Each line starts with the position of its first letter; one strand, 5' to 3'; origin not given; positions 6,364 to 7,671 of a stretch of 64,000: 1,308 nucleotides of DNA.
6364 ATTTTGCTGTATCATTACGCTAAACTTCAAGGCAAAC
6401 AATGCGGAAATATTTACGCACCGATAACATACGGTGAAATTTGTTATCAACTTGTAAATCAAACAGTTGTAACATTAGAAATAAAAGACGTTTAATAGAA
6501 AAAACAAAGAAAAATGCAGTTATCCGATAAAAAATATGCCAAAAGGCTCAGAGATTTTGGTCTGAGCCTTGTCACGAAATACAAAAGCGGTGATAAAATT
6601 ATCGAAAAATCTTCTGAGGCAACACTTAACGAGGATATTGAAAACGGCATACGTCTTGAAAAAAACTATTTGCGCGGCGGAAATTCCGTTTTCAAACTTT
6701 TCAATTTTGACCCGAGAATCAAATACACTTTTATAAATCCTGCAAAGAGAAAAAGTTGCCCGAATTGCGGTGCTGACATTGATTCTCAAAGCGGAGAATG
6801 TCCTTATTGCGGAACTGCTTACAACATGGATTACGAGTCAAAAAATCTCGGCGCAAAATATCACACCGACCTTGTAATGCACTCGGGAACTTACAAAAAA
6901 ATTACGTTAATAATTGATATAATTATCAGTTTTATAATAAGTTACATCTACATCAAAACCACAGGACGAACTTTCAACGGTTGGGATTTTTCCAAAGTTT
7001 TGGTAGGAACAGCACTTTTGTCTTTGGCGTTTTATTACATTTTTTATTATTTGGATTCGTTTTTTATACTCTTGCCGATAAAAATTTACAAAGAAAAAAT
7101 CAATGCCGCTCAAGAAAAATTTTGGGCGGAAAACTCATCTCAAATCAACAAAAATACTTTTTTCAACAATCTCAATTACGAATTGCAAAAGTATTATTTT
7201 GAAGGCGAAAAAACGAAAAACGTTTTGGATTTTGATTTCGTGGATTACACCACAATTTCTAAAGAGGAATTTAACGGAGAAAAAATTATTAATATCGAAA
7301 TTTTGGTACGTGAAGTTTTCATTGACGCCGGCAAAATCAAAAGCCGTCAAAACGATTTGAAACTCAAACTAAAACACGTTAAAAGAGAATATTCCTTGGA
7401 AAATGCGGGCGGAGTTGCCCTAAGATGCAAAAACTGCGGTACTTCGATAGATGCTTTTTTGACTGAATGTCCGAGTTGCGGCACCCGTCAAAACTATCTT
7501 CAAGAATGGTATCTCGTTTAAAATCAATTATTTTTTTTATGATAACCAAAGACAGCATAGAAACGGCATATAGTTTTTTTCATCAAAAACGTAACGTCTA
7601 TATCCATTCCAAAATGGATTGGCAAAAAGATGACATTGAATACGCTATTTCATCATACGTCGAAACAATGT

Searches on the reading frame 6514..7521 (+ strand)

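Call 8: search_protein_families(library=pfam, proteins=[window:6514-7521:+], max_evalue=0.001)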
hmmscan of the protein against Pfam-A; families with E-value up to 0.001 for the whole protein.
window:6514-7521:+ (335 aa): 9 families
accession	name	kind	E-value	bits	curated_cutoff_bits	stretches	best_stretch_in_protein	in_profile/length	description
PF12773.13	DZR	-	1.2e-07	32.2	27.3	0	79-100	12-45/45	Double zinc ribbon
PF13240.11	Zn_Ribbon_1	-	7.8e-07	29.1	25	1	82-102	2-22/23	zinc-ribbon domain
PF13248.11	Zn_ribbon_3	-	1.9e-06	27.6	27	1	80-101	3-24/26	zinc-ribbon domain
PF17032.10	Zn_ribbon_15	-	3.1e-06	28.3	28.9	0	74-100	47-73/73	zinc-ribbon family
PF24460.1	DUF7575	-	5.1e-05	23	28.5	0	80-101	4-25/28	Domain of unknown function (DUF7575)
PF13717.11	Zn_ribbon_4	-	8.7e-05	22.8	30.3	0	298-312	21-35/36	zinc-ribbon domain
PF01155.25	HypA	-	0.00017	22.1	28.9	0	301-327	69-97/112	Hydrogenase/urease nickel incorporation, metallochaperone, hypA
PF10571.15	UPF0547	-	0.00068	20.2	29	0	80-100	1-21/26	Uncharacterised protein family UPF0547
PF23458.2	DUF7130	-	0.00078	19.7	35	0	265-332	17-86/89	Domain of unknown function (DUF7130)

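Call 37: search_protein_families(library=phrogs, proteins=[window:6514-7521:+], max_evalue=0.01)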
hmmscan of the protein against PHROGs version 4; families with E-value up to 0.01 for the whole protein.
window:6514-7521:+ (335 aa): 16 families
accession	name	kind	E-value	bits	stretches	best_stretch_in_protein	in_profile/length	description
phrog_6586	-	unknown function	4.5e-10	40.5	1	80-146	4-74/129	-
phrog_12167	-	unknown function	6.8e-07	30.6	1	78-110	141-173/182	-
phrog_5584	-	unknown function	2.6e-06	28.6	0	73-101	12-40/60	-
phrog_9700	-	unknown function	2.6e-06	27.6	1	79-111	6-38/483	-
phrog_14275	-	unknown function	2.9e-05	24.8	0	304-332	5-36/178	-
phrog_16989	-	moron, auxiliary metabolic gene and host takeover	8.7e-05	23.6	0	305-327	9-31/122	membrane protein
phrog_8436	-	unknown function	0.00012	23.1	0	74-108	58-92/110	-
phrog_10714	-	unknown function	0.00021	22.5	0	290-324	61-97/109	-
phrog_19315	-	unknown function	0.0004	20.5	0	75-102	254-282/348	-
phrog_36481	-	unknown function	0.00077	20.5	0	299-324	11-36/60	-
phrog_4875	-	unknown function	0.00081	20.5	0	299-325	9-39/77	-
phrog_10210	-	unknown function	0.00084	19.8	1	71-100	2-35/39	-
phrog_2546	-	unknown function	0.0041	18.4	0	82-111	3-32/180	-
phrog_6418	-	unknown function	0.0044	18.1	0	299-326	186-213/231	-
phrog_10292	-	unknown function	0.0069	17.4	0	81-140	5-49/136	-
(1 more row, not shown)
